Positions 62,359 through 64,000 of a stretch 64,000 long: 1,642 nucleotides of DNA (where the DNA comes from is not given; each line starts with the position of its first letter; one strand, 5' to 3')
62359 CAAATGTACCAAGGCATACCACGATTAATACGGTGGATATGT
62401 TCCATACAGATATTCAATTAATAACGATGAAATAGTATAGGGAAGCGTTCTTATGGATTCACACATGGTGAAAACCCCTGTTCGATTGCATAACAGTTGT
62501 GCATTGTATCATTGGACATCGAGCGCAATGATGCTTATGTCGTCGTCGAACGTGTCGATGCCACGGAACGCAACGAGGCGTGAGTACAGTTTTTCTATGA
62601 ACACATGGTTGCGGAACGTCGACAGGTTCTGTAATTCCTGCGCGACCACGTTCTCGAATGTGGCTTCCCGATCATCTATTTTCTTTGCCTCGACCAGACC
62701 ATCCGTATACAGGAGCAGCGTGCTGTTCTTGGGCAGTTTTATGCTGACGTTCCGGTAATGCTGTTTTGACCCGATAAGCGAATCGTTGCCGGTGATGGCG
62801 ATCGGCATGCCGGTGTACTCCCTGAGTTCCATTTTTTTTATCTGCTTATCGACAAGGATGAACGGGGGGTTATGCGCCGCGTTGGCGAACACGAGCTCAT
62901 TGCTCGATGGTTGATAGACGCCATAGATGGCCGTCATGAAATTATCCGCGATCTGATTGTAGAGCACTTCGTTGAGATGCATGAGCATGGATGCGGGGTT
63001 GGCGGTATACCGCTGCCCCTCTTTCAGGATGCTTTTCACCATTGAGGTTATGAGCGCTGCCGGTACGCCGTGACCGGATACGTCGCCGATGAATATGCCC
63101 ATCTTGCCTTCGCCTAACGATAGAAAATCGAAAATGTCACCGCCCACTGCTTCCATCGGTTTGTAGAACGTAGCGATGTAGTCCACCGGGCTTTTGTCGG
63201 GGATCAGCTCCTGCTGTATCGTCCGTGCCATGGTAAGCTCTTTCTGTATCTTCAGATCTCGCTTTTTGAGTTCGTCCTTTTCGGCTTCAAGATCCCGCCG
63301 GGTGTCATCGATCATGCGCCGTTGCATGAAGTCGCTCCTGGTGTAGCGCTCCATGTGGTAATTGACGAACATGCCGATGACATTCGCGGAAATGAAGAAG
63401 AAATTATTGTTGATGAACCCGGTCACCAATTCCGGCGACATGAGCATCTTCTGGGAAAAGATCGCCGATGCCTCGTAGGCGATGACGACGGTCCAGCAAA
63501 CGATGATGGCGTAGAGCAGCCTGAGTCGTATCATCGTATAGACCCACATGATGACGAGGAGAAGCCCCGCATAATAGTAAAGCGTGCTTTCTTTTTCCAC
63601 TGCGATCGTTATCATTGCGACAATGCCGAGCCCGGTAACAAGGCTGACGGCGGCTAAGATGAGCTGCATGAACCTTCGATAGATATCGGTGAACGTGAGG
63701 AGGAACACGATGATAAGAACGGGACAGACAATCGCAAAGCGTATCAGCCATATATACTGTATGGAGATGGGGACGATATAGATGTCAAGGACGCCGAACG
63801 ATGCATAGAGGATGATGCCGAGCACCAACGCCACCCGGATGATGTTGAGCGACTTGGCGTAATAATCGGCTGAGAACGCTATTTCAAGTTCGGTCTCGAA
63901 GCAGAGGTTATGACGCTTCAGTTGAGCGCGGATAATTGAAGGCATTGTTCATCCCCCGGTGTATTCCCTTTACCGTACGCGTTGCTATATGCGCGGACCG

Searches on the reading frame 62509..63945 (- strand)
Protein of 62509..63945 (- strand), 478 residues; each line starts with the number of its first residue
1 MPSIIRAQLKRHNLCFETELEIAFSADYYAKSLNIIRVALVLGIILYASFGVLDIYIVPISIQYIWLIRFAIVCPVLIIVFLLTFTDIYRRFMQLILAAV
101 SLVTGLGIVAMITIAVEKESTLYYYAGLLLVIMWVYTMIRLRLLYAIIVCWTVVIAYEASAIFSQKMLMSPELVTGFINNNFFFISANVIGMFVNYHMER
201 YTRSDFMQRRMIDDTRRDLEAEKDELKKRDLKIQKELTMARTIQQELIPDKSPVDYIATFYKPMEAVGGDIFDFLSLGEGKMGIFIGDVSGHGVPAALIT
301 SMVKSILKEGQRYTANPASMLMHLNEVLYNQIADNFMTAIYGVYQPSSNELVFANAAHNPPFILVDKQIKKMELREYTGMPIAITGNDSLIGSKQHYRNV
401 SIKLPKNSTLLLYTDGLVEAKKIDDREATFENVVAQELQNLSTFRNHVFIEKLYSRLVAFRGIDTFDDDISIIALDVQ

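Call 87: find_encoding_contigs(protein=window:62509-63945:-, flank=10000, max_places=3)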
Protein window:62509-63945:- (478 aa): 3 contigs read that carry it; 3 places shown.
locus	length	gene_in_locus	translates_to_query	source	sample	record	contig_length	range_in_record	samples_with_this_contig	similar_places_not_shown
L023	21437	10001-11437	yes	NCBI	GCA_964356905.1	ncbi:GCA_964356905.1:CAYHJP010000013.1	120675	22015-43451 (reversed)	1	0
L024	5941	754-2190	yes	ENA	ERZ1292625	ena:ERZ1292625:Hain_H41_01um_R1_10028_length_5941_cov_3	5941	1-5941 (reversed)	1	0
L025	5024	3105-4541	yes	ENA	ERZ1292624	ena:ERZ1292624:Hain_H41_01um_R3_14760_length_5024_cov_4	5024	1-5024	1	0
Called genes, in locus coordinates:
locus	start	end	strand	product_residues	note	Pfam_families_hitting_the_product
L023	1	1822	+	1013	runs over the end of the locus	PF00072:Response_reg, PF08447:PAS_3, PF13185:GAF_2, PF01590:GAF, PF13185:GAF_2, PF13492:GAF_3 (weak), PF02518:HATPase_c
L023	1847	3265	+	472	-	PF00072:Response_reg, PF00158:Sigma54_activat, PF14532:Sigma54_activ_2, PF07728:AAA_5 (weak), PF25601:AAA_lid_14, PF02954:HTH_8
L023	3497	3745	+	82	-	-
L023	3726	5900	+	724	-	PF08448:PAS_4 (faint), PF00989:PAS, PF13188:PAS_8 (weak), PF13426:PAS_9, PF00990:GGDEF, PF00563:EAL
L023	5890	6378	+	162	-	PF13581:HATPase_c_2 (weak)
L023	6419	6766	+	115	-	-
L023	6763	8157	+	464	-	-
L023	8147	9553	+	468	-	PF20968:MASE8, PF07228:SpoIIE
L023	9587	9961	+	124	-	-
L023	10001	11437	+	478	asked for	PF20968:MASE8, PF07228:SpoIIE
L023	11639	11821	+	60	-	-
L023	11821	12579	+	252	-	PF16258:DUF4912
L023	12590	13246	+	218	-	PF01149:Fapy_DNA_glyco, PF06831:H2TH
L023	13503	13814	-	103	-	-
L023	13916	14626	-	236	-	PF04536:TPM_phosphatase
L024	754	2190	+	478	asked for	PF20968:MASE8, PF07228:SpoIIE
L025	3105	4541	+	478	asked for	PF20968:MASE8, PF07228:SpoIIE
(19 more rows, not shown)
